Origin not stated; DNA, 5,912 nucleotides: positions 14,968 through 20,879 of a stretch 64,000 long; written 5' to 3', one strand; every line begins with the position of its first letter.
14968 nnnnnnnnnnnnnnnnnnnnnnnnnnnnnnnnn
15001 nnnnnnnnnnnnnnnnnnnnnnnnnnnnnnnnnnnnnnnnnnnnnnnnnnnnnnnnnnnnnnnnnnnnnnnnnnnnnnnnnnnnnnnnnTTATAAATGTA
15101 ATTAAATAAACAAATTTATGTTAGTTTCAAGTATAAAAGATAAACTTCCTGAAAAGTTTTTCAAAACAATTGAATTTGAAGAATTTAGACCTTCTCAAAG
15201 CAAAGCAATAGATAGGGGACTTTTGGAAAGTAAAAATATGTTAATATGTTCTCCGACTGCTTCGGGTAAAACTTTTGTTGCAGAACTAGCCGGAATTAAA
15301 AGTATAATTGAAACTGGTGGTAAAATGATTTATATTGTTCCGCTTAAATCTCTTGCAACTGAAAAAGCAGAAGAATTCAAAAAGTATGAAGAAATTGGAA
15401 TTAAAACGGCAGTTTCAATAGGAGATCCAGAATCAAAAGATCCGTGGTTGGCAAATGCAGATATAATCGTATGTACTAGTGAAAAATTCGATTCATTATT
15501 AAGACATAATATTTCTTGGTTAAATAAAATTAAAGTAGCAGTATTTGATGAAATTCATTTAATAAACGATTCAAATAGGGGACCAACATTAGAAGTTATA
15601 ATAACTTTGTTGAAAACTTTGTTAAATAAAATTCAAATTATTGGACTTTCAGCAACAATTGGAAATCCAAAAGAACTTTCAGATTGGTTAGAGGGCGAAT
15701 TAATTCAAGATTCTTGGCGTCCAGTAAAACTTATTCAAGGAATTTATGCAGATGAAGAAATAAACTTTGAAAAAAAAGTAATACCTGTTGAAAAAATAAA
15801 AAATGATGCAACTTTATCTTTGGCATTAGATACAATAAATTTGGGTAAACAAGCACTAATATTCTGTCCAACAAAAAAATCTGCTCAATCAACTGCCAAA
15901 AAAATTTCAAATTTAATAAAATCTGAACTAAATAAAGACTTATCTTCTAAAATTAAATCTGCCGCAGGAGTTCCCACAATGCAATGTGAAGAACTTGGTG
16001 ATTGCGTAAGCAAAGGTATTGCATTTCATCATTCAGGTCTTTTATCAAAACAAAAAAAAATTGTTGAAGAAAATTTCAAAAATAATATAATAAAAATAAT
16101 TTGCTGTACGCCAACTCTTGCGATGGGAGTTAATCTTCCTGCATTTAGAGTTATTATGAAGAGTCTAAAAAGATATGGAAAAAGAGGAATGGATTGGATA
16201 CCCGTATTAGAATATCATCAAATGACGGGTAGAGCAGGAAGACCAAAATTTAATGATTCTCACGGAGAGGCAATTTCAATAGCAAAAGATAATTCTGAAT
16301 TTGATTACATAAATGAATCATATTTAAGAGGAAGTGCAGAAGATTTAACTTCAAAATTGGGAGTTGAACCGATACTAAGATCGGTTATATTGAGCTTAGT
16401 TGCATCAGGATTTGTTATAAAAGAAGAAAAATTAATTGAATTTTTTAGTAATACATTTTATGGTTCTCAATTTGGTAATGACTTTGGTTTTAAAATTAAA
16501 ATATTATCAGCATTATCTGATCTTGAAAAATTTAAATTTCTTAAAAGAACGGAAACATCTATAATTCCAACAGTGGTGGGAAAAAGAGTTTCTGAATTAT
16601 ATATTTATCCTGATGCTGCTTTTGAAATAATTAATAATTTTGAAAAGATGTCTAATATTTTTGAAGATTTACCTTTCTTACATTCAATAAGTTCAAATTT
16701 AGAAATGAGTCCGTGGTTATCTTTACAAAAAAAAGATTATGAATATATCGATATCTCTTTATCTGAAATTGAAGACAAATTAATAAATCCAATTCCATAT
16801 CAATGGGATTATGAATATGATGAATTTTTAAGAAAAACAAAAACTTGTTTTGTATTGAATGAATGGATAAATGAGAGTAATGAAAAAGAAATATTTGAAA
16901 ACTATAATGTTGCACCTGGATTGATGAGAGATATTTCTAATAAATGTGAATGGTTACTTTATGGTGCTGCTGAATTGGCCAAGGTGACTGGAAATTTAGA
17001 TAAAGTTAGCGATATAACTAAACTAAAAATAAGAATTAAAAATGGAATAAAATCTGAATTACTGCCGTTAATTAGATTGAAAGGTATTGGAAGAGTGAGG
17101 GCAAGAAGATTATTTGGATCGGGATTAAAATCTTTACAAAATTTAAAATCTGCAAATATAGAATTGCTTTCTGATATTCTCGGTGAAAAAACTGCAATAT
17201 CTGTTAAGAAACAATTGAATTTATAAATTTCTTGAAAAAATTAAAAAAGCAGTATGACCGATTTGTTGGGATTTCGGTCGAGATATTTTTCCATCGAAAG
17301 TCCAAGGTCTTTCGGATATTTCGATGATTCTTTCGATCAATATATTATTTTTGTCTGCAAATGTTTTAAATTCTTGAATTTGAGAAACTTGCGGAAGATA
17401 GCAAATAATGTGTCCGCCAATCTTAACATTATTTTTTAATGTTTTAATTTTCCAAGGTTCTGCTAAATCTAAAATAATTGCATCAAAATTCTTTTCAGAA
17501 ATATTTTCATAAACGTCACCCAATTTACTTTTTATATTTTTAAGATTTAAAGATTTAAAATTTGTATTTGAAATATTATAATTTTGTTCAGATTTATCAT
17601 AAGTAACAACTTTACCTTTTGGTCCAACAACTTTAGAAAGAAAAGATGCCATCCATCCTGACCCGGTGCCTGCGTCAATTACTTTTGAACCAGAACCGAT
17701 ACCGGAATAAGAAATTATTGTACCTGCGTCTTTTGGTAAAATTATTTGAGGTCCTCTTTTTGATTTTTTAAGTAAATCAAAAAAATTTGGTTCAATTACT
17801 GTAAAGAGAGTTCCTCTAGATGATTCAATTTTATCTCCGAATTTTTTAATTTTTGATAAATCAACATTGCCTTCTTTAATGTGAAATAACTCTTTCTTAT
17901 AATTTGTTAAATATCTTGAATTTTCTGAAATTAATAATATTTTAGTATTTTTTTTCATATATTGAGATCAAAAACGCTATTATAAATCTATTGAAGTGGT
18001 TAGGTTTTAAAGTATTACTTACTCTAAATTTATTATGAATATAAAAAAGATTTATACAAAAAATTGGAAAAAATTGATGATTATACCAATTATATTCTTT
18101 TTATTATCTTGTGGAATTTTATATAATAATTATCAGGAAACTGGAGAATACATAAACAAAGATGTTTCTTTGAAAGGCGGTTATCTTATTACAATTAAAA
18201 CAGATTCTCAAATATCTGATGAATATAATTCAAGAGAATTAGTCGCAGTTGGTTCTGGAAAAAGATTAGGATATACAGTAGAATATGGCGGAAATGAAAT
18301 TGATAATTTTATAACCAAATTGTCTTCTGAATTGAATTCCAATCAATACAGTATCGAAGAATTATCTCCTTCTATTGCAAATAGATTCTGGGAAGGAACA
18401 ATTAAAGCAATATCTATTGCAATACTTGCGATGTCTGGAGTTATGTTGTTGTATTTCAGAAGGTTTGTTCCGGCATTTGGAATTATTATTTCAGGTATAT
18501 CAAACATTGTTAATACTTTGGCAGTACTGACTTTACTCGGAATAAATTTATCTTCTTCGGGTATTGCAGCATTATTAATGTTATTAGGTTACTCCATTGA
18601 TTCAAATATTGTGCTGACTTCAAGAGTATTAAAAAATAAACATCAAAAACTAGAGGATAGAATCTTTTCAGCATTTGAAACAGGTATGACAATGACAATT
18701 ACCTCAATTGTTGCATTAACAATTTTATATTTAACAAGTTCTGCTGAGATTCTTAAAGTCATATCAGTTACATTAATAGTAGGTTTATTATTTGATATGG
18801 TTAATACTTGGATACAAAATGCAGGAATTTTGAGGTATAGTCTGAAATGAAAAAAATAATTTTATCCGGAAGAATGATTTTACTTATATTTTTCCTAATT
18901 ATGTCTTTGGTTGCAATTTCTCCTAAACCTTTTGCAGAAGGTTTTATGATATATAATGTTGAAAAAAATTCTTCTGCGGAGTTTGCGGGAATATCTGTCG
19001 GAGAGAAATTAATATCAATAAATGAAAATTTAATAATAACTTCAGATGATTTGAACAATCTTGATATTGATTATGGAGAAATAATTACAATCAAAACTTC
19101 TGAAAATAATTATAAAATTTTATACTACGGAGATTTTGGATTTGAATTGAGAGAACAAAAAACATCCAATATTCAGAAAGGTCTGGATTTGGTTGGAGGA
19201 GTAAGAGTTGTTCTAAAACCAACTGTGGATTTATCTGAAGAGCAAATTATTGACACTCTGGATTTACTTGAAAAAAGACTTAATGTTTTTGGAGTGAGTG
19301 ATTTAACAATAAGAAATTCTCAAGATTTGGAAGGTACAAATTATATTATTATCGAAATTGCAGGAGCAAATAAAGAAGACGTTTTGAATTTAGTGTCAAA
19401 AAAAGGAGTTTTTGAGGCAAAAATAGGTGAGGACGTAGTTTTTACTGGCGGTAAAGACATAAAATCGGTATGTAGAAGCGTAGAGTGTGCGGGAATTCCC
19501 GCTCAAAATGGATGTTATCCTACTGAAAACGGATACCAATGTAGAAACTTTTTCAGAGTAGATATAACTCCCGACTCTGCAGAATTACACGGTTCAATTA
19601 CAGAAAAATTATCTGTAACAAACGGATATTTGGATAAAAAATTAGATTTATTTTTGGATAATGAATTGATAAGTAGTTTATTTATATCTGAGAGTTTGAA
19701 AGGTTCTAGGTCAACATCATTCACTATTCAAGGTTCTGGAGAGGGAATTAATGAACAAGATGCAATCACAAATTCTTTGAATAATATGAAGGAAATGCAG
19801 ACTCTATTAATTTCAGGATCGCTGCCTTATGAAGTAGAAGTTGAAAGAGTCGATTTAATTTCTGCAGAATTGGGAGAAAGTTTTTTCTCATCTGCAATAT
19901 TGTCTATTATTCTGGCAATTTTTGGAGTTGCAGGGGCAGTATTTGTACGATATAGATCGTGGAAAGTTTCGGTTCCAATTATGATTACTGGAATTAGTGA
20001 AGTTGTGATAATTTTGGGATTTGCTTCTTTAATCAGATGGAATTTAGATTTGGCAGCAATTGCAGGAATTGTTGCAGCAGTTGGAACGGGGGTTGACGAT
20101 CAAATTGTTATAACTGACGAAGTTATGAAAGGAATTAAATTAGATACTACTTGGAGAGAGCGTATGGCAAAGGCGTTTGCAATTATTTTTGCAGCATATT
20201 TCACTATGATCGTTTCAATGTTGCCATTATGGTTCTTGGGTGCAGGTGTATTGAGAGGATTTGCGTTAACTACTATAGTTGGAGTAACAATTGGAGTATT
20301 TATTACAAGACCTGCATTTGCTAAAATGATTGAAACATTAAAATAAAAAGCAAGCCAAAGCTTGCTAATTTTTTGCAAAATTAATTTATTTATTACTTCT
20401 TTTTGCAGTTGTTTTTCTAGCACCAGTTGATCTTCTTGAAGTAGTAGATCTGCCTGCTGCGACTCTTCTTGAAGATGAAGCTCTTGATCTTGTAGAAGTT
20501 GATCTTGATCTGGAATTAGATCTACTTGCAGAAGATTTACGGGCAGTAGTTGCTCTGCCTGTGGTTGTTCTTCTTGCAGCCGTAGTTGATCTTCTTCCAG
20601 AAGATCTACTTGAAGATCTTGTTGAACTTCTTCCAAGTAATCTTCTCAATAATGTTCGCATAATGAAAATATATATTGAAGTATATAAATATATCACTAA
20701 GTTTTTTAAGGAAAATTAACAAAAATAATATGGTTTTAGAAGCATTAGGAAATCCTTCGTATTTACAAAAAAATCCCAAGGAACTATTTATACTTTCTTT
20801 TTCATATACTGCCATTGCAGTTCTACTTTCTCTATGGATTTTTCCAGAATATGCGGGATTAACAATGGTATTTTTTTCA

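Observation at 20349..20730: GC-rich island encoding an Arg/Ser/Thr-rich peptide, with a second open frame on the same strand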

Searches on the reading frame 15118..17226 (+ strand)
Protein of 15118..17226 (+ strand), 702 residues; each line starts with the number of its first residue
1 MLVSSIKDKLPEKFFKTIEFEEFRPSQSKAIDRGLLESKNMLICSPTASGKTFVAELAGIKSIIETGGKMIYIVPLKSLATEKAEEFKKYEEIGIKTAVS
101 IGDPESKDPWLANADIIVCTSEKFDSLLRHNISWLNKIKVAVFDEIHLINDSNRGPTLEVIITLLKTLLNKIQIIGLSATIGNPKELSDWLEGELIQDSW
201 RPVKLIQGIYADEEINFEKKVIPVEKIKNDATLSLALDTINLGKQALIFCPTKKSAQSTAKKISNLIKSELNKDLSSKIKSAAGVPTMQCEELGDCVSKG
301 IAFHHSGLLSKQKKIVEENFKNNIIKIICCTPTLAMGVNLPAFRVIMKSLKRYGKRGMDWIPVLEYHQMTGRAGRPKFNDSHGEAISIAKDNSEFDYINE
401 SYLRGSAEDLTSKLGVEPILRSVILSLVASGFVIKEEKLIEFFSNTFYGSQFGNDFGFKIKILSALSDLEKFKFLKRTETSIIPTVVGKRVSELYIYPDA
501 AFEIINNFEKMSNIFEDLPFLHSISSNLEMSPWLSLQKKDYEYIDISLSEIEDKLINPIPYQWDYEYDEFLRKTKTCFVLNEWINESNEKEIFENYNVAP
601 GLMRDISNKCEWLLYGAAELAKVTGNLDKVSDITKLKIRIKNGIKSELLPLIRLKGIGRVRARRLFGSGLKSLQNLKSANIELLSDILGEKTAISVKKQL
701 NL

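Call 9: search_protein_families(library=pfam, proteins=[window:15118-17226:+], max_evalue=0.1)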
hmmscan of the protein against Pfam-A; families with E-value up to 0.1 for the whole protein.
window:15118-17226:+ (702 aa): 10 families
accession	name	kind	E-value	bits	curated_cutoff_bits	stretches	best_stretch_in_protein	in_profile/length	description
PF00270.35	DEAD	-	8.4e-37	126.9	26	1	24-186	1-166/167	DEAD/DEAH box helicase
PF21280.2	Helicase_dom4_arc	-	3e-30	105.1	27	1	519-643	2-125/125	Archaeal helicase, domain 4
PF04851.21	ResIII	-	1.7e-13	51.3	22.5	1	22-181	3-162/164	Type III restriction enzyme, res subunit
PF00271.37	Helicase_C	-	4.4e-11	43.5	23.5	1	240-376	12-109/110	Helicase conserved C-terminal domain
PF22527.2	DEXQc_Suv3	-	7.9e-09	35.7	27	1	41-161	16-117/154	DEXQ-box helicase domain of Suv3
PF14520.12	HHH_5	-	1.3e-08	35.6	27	1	650-700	3-55/57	Helix-hairpin-helix domain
PF10391.15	DNA_pol_lambd_f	-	0.03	14.6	29.8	0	656-683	8-36/51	Fingers domain of DNA polymerase lambda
PF12826.13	HHH_2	-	0.046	14.3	27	0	656-697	10-52/64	Helix-hairpin-helix motif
PF21999.2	IMS_HHH_1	-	0.061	14.2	27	0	654-693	3-42/53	DNA polymerase-iota, thumb domain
PF20470.4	HTH_61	-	0.072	13.9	24.3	0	403-475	19-91/92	Helix-turn-helix domain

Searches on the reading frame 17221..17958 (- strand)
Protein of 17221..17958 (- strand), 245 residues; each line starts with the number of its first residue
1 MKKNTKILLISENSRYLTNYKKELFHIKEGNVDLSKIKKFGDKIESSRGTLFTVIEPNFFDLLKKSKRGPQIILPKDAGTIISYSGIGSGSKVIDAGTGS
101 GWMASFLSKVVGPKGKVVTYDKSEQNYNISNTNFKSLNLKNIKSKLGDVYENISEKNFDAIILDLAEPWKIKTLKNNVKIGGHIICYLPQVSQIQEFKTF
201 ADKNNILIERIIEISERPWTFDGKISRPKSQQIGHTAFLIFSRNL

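Call 9: search_protein_families(library=pfam, proteins=[window:17221-17958:-], max_evalue=0.1)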
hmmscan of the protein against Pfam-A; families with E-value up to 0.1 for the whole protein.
window:17221-17958:- (245 aa): 18 families
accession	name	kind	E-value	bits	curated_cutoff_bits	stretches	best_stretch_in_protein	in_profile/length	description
PF08704.16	GCD14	-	5.5e-20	72.5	26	1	70-219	21-177/247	tRNA methyltransferase complex GCD14 subunit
PF01135.25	PCMT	-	1.5e-14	54.7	20.3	1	75-206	59-190/210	Protein-L-isoaspartate(D-aspartate) O-methyltransferase (PCMT)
PF13847.12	Methyltransf_31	-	2.7e-10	40.6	27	1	88-189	2-112/145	Methyltransferase domain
PF05175.20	MTS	-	4.3e-08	33.4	23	1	90-163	32-104/170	Methyltransferase small domain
PF13649.12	Methyltransf_25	-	4.1e-06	27.8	27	1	93-163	1-70/97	Methyltransferase domain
PF01189.24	Methyltr_RsmB-F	-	9.3e-05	22.6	27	1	92-164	11-86/199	16S rRNA methyltransferase RsmB/F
PF01269.23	Fibrillarin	-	0.00052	19.7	27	1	86-183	68-171/227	Fibrillarin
PF13489.12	Methyltransf_23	-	0.00063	19.9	27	1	88-138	21-61/164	Methyltransferase domain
PF01209.24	Ubie_methyltran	-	0.00064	19.6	20.1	1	82-151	40-109/233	ubiE/COQ5 methyltransferase family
PF06325.19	PrmA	-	0.0007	19.6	22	1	89-184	161-256/296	Ribosomal protein L11 methyltransferase (PrmA)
PF03848.20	TehB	-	0.003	17.5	20.4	1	86-162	27-100/193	Tellurite resistance protein TehB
PF08241.18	Methyltransf_11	-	0.0054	17.8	21.2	1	95-163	2-66/95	Methyltransferase domain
PF09445.16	Methyltransf_15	-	0.006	16.6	22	0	93-165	4-74/165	RNA cap guanine-N2 methyltransferase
PF07021.18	MetW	-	0.011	15.8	21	1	87-190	11-111/193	Methionine biosynthesis protein MetW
PF08986.15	DUF1889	-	0.02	15.3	26.9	0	89-119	45-75/96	Domain of unknown function (DUF1889)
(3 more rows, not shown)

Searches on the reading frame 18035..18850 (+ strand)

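Call 9: search_protein_families(library=pfam, proteins=[window:18035-18850:+], max_evalue=0.1)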
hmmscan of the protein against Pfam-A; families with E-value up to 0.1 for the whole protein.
window:18035-18850:+ (271 aa): 3 families
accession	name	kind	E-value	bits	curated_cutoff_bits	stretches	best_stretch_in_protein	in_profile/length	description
PF02355.23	SecD_SecF_C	-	2.4e-24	86.2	20.5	1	101-268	12-185/189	Protein export membrane protein SecD/SecF, C-terminal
PF24008.1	DUF7322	-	0.083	12.9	27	0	109-142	2-35/61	Domain of unknown function (DUF7322)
PF11694.13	DUF3290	-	0.095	13.1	31.3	1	8-39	43-74/144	Protein of unknown function (DUF3290)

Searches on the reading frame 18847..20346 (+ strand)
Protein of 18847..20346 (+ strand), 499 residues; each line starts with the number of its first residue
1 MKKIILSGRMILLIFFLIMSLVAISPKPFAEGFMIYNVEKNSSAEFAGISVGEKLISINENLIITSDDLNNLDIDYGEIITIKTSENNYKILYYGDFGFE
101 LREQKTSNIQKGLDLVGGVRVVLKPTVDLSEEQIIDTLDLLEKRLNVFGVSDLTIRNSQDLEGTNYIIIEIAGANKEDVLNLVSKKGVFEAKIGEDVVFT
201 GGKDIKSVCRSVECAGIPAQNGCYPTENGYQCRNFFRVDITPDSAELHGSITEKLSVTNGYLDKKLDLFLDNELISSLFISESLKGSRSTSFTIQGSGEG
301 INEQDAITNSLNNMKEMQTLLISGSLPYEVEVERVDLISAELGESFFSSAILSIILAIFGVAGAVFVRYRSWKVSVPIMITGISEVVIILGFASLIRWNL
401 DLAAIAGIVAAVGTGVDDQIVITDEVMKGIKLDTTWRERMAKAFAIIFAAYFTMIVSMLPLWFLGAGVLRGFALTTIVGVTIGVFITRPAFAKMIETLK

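Call 9: search_protein_families(library=pfam, proteins=[window:18847-20346:+], max_evalue=0.1)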
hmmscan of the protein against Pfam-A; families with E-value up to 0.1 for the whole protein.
window:18847-20346:+ (499 aa): 6 families
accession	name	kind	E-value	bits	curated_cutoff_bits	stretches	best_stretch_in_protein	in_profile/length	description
PF02355.23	SecD_SecF_C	-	4e-20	72.4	20.5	1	329-485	12-173/189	Protein export membrane protein SecD/SecF, C-terminal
PF00873.25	ACR_tran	-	0.00019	19.7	28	1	299-486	288-477/1021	AcrB/AcrD/AcrF family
PF21760.3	SecD_1st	-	0.0024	17.7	27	1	137-185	4-49/60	Protein translocase subunit SecDF, P1 domain, N-terminal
PF17820.7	PDZ_6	-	0.0044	17.2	27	1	35-64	2-31/54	PDZ domain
PF00595.29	PDZ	-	0.0075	17.1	23.2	1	25-60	20-54/81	PDZ domain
PF13180.12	PDZ_2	-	0.026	15.2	27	1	31-71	12-52/80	PDZ domain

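Call 11: find_related_loci(query=window:18847-20346:+, collection=genome_contigs, flank=4000)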
Query window:18847-20346:+ (499 aa) in genome_contigs; peptide patterns used: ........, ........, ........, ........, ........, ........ (x = any residue, [..] = any of these).
86 stretches matched a pattern; 23 encode a relative of the query (tblastn E <= 1e-3); 23 distinct loci.
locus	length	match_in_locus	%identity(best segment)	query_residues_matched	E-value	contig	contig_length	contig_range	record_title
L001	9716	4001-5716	49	5-498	9e-136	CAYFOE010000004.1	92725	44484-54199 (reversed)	MAG TPA_asm: Candidatus Woesearchaeota archaeon isolate ERP019367_co1_77 genome assembly, contig: NODE_319_length_92725_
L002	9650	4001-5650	50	24-498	1e-134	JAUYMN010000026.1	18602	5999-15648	MAG: Nanoarchaeota archaeon isolate C24_metabat.bin.88 C24_k141_820682, whole genome shotgun sequence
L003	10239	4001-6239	50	45-498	6e-134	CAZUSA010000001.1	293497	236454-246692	MAG TPA_asm: Candidatus Woesearchaeota archaeon isolate binchicken_co46_946 genome assembly, contig: NODE_30_length_2934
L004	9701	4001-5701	43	1-498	1e-132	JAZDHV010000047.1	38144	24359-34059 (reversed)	MAG: Candidatus Woesearchaeota archaeon isolate MEGAHIT-group-0.358 k141_3989673, whole genome shotgun sequence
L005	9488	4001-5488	48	1-498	3e-130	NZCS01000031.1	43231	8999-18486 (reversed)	MAG: archaeon isolate ARS1178 MHASMcontig_676067, whole genome shotgun sequence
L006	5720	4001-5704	49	9-498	6e-130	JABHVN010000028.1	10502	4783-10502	MAG: Candidatus Woesearchaeota archaeon isolate SI047_bin109 k141_788535, whole genome shotgun sequence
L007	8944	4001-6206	45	6-498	2e-127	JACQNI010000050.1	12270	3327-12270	MAG: Candidatus Woesearchaeota archaeon isolate NC_groundwater_1251_Ag_S-0.1um_31_108 S_p1_S3_coassembly_k141_1351775, w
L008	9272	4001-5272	50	82-498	6e-127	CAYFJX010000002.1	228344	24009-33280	MAG TPA_asm: uncultured Methanosarcinales archaeon isolate ERP019367_co2_72 genome assembly, contig: NODE_52_length_2283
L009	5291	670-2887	40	1-496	4e-123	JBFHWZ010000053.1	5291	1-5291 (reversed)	MAG: Candidatus Woesearchaeota archaeon isolate Mix_sand09.2021.07.Z.43 k141_1094919_length_5291_cov_11.5975, whole geno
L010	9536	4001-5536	46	3-498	2e-128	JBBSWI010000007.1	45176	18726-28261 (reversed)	MAG: Nanoarchaeota archaeon isolate H43-bin028_1 H43_bin028_1_000000000007, whole genome shotgun sequence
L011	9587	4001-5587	41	1-496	1e-116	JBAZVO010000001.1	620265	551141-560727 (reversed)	MAG: Candidatus Woesearchaeota archaeon isolate SO_2017_GW1_254 NODE_74_length_620265_cov_5.097662_OW334_2017, whole gen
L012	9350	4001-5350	46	58-498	1e-116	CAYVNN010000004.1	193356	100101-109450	MAG TPA_asm: uncultured Methanosarcinales archaeon isolate SRP077602_co2_11 genome assembly, contig: NODE_46_length_1933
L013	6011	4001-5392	46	46-498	1e-112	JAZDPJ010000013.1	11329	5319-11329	MAG: archaeon isolate MEGAHIT-group-0.828 k141_16279824, whole genome shotgun sequence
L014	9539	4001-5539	45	1-498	3e-111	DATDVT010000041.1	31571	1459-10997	MAG TPA_asm: Candidatus Nanoarchaeia archaeon isolate SMAG_U8091 k141_2030492, whole genome shotgun sequence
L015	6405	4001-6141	40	6-499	1e-110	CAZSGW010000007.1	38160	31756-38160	MAG TPA_asm: Candidatus Woesearchaeota archaeon isolate SRP332253_co1_145 genome assembly, contig: NODE_1359_length_3816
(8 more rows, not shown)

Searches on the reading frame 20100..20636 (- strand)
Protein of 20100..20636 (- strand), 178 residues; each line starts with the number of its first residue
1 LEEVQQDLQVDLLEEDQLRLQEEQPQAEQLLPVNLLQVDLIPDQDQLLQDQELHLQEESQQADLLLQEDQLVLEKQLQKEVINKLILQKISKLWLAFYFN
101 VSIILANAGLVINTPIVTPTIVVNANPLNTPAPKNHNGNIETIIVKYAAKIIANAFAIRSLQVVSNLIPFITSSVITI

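Call 9: search_protein_families(library=pfam, proteins=[window:20100-20636:-], max_evalue=0.1)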
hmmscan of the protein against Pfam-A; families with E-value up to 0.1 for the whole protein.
window:20100-20636:- (178 aa): 1 family
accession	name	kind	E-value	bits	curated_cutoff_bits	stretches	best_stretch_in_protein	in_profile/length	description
PF04332.21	DUF475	-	0.055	13.7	27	1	80-131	4-55/293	Protein of unknown function (DUF475)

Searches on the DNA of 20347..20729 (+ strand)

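Call 72: search_dna_similar(query=window:20347-20729:+, collection=phages, mode=distant, max_evalue=0.001, max_rows=5)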
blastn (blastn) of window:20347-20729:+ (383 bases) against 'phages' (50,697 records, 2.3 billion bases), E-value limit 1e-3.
Records with a match: 2; places in all: 2; records where one place covers at least 80% of the query: 0.
Best place of each record, by identity: 80-90% 2.
By first word of the organism name: Geobacillus 2.
By host as written in the record: - 2.
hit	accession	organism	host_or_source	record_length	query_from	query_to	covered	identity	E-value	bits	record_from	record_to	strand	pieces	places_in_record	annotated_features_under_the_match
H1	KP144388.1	Geobacillus virus E3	failed fermentation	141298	20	69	13%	82.0%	7e-4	51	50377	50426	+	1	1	putative resolvase/recombinase protein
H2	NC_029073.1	Geobacillus virus E3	failed fermentation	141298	20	69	13%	82.0%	7e-4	51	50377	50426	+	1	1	integrase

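Call 73: search_dna_similar(query=window:20347-20729:+, collection=plasmids, mode=distant, max_evalue=0.001, max_rows=5)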
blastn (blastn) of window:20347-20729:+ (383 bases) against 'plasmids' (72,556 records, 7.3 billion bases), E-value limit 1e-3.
No match.
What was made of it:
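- On Mobile element or viral insertion: The phage and plasmid collections gave only one 50-nt AT-rich chance match (calls 72, 73).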
